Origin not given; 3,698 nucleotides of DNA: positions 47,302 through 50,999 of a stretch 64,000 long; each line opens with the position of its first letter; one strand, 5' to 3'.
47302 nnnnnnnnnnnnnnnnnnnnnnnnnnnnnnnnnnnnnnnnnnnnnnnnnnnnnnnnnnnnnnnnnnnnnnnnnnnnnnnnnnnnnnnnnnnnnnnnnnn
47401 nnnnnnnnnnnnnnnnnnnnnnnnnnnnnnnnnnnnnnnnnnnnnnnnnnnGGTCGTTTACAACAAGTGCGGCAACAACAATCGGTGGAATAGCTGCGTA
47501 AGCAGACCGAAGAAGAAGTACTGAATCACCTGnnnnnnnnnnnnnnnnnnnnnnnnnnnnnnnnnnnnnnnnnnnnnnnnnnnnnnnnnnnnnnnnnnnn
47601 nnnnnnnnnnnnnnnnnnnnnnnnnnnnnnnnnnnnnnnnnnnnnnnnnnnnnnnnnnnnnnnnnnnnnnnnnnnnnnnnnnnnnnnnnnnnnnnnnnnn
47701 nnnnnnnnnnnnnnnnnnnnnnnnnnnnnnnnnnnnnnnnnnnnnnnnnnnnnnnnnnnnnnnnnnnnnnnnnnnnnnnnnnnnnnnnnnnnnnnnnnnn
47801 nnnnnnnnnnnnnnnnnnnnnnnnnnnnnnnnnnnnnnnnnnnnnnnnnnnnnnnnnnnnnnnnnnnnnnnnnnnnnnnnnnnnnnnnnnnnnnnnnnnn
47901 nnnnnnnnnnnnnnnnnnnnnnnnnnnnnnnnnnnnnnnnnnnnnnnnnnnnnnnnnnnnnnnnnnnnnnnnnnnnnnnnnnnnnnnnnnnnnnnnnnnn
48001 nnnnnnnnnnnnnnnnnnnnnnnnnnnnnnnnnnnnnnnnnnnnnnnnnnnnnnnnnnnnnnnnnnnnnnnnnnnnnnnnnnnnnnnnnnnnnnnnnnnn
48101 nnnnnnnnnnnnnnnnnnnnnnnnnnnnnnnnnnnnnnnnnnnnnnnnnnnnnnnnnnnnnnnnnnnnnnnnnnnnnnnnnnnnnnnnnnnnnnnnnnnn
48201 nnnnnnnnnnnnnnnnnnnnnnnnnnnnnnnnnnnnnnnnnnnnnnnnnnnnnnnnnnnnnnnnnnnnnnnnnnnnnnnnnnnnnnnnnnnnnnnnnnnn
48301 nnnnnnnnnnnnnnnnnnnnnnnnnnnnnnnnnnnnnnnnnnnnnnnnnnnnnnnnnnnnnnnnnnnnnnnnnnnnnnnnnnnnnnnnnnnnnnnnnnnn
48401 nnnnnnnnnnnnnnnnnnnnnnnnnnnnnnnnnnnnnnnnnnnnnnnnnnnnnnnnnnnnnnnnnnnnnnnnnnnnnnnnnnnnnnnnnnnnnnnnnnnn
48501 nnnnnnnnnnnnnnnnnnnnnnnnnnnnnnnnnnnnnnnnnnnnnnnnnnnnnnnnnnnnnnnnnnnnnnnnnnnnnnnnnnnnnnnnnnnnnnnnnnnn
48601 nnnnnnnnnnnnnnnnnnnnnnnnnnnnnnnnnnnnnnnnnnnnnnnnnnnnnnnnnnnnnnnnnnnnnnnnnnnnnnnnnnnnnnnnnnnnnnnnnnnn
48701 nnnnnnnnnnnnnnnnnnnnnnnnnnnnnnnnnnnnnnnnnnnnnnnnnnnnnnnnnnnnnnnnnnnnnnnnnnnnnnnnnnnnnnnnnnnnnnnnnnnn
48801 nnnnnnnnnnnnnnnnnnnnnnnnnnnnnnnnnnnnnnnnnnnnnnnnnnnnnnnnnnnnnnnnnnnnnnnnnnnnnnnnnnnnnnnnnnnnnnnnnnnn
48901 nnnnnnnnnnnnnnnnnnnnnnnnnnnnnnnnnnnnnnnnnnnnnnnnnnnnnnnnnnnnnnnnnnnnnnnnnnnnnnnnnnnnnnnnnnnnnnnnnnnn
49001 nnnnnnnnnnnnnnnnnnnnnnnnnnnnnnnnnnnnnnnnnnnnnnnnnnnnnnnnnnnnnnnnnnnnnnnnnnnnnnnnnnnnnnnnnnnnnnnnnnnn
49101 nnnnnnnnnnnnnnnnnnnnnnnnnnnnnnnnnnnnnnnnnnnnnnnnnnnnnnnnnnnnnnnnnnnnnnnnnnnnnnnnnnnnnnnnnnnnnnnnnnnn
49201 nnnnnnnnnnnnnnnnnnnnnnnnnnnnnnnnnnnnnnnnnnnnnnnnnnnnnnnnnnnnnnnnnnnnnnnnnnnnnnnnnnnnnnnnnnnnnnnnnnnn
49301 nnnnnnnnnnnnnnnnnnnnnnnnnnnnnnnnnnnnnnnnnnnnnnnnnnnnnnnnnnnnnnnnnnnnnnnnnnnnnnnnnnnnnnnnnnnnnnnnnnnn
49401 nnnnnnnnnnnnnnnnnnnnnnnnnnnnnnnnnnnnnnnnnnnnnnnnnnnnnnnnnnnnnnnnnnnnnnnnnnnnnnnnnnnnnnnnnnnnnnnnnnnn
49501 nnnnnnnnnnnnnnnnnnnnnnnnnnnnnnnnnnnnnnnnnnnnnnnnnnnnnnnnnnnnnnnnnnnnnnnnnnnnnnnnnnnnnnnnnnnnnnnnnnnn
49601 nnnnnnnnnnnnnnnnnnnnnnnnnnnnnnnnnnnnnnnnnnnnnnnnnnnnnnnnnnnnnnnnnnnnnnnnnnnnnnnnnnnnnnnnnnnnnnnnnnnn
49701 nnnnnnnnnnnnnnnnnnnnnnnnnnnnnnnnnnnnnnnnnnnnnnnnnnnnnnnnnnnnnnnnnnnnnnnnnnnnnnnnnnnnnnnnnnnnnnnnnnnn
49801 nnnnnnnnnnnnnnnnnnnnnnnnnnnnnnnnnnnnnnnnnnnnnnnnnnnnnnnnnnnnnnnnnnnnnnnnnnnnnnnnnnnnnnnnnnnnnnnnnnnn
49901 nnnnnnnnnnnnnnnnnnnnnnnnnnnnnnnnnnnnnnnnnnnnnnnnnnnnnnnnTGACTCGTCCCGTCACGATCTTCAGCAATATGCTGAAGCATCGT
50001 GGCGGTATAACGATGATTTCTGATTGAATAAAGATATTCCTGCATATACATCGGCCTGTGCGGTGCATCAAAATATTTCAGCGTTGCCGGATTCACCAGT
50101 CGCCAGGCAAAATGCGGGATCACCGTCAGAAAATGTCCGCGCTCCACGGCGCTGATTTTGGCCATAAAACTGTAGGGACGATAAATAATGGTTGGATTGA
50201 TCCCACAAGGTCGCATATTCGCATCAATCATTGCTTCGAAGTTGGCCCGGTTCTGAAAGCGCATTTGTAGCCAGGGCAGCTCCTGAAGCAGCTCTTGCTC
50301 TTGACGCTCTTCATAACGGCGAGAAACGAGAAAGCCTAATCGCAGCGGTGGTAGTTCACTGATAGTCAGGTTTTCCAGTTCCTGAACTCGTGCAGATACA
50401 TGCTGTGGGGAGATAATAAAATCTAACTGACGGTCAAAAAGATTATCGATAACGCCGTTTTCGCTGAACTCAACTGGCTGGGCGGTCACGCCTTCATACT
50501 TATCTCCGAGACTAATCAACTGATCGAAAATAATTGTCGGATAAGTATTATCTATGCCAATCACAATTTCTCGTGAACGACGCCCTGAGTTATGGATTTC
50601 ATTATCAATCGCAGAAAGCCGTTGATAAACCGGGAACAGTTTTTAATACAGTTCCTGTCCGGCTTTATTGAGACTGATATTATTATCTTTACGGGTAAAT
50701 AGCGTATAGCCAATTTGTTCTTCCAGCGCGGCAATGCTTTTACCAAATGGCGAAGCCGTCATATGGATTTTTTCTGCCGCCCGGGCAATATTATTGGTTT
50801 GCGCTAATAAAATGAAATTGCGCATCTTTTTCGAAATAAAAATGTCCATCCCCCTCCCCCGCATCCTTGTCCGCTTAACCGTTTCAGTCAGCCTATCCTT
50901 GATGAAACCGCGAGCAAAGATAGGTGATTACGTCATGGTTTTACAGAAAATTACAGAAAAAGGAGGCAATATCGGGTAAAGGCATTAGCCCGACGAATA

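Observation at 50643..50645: In-frame ochre stop in the LysR regulator gene ygfI (codon 69 of 298)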

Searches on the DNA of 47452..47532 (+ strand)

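Call 24: search_dna_similar(query=window:47452-47532:+, collection=ecoli_genomes, mode=near, max_rows=45, rows=best)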
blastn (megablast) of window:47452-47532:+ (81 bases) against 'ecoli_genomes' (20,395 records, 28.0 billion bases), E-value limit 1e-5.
Records with a match: 4151; places in all: 4151; records where one place covers at least 80% of the query: 4151.
Genomes with a match: 4151 of 5426; with a place that covers at least 80% of the query: 4151. Places per genome that has any: lowest 1, median 1, highest 1. On chromosomes: 4151 places; on plasmids: 0.
Best place of each record, by identity: >=99% 26; 95-99% 4124; 90-95% 1.
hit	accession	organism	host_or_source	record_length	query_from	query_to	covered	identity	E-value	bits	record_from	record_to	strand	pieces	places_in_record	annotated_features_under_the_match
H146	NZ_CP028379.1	Escherichia coli O145 str. RM9872 strain RM9872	Bos taurus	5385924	1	81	100%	100.0%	6e-34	150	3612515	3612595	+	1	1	meaB: methylmalonyl Co-A mutase-associated GTPase MeaB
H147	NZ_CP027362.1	Escherichia coli strain 95-3192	missing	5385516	1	81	100%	100.0%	6e-34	150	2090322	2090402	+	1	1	meaB: methylmalonyl Co-A mutase-associated GTPase MeaB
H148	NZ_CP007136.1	Escherichia coli O145:H28 str. RM12581 strain RM12581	lettuce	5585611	1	81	100%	100.0%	6e-34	150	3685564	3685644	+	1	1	meaB: methylmalonyl Co-A mutase-associated GTPase MeaB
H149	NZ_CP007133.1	Escherichia coli O145:H28 str. RM12761 strain RM12761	ice cream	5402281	1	81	100%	100.0%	6e-34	150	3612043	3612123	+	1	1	meaB: methylmalonyl Co-A mutase-associated GTPase MeaB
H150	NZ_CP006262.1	Escherichia coli O145:H28 str. RM13516 strain RM13516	Homo sapiens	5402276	1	81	100%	100.0%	6e-34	150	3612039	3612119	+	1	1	meaB: methylmalonyl Co-A mutase-associated GTPase MeaB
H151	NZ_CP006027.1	Escherichia coli O145:H28 str. RM13514 strain RM13514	Homo sapiens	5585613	1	81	100%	100.0%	6e-34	150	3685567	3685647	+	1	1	meaB: methylmalonyl Co-A mutase-associated GTPase MeaB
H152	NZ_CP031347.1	Escherichia coli O145 strain RM9873-C1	cattle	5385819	1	81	100%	100.0%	6e-34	150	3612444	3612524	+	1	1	meaB: methylmalonyl Co-A mutase-associated GTPase MeaB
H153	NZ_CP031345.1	Escherichia coli O145 strain RM12367-C1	creek water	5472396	1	81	100%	100.0%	6e-34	150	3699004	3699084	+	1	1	meaB: methylmalonyl Co-A mutase-associated GTPase MeaB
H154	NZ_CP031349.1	Escherichia coli O145 strain RM9467-C1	Cattle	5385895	1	81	100%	100.0%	6e-34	150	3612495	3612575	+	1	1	meaB: methylmalonyl Co-A mutase-associated GTPase MeaB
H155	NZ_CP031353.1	Escherichia coli O145 strain RM9154-C1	Cattle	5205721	1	81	100%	100.0%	6e-34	150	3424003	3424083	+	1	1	meaB: methylmalonyl Co-A mutase-associated GTPase MeaB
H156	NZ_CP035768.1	Escherichia coli O145 strain RM11626-C1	Cattle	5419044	1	81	100%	100.0%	6e-34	150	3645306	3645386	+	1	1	meaB: methylmalonyl Co-A mutase-associated GTPase MeaB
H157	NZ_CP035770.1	Escherichia coli O145 strain RM8988-C1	Cattle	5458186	1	81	100%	100.0%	6e-34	150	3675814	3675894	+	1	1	meaB: methylmalonyl Co-A mutase-associated GTPase MeaB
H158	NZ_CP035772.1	Escherichia coli O145 strain RM8843-C1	missing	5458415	1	81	100%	100.0%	6e-34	150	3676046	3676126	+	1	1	meaB: methylmalonyl Co-A mutase-associated GTPase MeaB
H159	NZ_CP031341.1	Escherichia coli O145 strain RM12275-C1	missing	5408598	1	81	100%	100.0%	6e-34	150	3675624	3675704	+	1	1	meaB: methylmalonyl Co-A mutase-associated GTPase MeaB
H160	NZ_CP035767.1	Escherichia coli O145 strain RM12522-C8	Cattle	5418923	1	81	100%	100.0%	6e-34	150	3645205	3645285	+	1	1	meaB: methylmalonyl Co-A mutase-associated GTPase MeaB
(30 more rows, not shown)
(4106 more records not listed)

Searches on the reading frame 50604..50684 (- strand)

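Call 16: profile_search(protein=L002:1336-2229:+)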
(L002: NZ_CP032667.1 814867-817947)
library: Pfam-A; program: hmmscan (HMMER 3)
A. the first sequence (298 residues): domains with independent E <= 10: 2; with E <= 0.001: 2
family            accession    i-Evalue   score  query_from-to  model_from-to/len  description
HTH_1             PF00126.33    3.2e-13    49.9       8-65          3-60/60  Bacterial regulatory helix-turn-helix protein, lysR family
LysR_substrate    PF03466.25    4.4e-12    46.3      89-283         2-194/209  LysR substrate binding domain

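Call 37: search_solved_structures(query=L002:1336-2229:+, max_evalue=0.00001, show_alignments=1)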
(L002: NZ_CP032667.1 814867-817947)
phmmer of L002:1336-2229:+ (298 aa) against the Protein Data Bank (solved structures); distinct sequences matched with E-value up to 0.00001: 3.
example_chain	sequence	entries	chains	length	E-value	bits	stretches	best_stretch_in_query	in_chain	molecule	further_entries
3hhg_A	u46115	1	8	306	5.3e-07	32.5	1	7-147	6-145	Transcriptional regulator, LysR family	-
9hh1_A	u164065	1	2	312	3e-06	30.1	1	8-86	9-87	Transcriptional regulator, LysR family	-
5xxp_A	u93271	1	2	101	8.2e-06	28.6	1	7-69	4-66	LysR-type regulatory protein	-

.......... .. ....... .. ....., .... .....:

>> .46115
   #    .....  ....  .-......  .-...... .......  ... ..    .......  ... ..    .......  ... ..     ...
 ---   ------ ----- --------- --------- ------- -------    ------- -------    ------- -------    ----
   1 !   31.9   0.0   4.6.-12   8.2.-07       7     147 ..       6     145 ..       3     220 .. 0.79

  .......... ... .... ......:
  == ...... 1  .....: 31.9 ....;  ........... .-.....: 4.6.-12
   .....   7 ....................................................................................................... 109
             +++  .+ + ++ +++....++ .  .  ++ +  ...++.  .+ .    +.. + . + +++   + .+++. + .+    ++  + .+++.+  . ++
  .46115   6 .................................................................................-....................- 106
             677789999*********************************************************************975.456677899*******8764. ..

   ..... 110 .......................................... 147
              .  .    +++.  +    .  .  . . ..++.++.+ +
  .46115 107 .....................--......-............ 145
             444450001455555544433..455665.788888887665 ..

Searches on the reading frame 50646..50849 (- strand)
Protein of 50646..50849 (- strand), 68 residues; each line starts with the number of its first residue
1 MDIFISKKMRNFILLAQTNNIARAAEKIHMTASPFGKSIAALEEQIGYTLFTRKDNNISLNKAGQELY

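Call 43: list_cluster_members(proteins=[window:50646-50849:-, window:50646-50864:-, window:49956-50564:-])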
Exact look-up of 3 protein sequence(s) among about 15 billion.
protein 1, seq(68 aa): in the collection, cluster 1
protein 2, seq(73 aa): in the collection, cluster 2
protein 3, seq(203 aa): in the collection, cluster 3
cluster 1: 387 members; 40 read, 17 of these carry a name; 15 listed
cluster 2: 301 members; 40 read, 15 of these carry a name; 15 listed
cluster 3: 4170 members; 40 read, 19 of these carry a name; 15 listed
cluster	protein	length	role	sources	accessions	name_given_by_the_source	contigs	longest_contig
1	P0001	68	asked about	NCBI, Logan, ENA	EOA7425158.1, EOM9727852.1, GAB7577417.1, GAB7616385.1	LysR family transcriptional regulator, partial [Shigella sonnei]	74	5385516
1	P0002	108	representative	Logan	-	-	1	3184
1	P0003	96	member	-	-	putative DNA-binding transcriptional regulator [Shigella sonnei] | DNA-binding transcriptional regulator n=1 Tax=Shigella sonnei TaxID=624 ... | LysR family transcriptional regulator [Shigella sonnei]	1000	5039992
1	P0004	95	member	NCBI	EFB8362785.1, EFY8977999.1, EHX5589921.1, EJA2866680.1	LysR family transcriptional regulator, partial [Shigella sonnei]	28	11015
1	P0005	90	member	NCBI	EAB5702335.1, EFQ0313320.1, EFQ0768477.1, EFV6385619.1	LysR family transcriptional regulator, partial [Shigella sonnei]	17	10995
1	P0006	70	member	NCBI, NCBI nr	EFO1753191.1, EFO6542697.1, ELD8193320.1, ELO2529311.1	TPA: LysR family transcriptional regulator, partial [Escherichia coli] | LysR family transcriptional regulator [Escherichia coli]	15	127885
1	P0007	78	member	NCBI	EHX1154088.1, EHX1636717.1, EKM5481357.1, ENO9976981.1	TPA: LysR family transcriptional regulator, partial [Escherichia coli]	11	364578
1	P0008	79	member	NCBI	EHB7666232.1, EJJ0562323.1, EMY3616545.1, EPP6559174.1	LysR family transcriptional regulator, partial [Escherichia coli]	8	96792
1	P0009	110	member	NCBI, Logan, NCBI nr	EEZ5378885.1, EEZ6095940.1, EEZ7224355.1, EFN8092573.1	LysR family transcriptional regulator [Escherichia coli]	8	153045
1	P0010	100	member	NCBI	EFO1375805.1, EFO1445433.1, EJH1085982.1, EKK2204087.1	LysR family transcriptional regulator, partial [Escherichia coli]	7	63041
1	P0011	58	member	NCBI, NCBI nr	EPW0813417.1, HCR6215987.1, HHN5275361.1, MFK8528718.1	LysR family transcriptional regulator, partial [Escherichia coli] | LysR family transcriptional regulator [Shigella sonnei]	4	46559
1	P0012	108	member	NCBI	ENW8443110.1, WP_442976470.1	LysR family transcriptional regulator, partial [Salmonella enterica]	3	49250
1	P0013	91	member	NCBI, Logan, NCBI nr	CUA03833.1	putative LYSR-type transcriptional regulator [Escherichia coli]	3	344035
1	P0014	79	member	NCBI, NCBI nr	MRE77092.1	LysR family transcriptional regulator [Escherichia coli]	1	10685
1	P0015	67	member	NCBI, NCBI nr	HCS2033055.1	TPA: LysR family transcriptional regulator, partial [Shigella sonnei] | LysR family transcriptional regulator [Shigella sonnei]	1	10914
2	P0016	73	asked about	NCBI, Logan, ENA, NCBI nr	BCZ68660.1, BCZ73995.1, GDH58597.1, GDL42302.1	transcriptional regulator [Escherichia coli O145:H28] | putative LYSR-type transcriptional regulator [Escherichia coli]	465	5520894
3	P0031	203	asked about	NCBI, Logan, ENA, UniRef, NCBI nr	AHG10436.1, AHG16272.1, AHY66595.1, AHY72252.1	transcriptional regulator [Escherichia coli] | DNA-binding transcriptional regulator n=3 Tax=Escherichia coli TaxID=562 ... | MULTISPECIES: LysR substrate-binding domain-containing protein [Enterobacteriaceae]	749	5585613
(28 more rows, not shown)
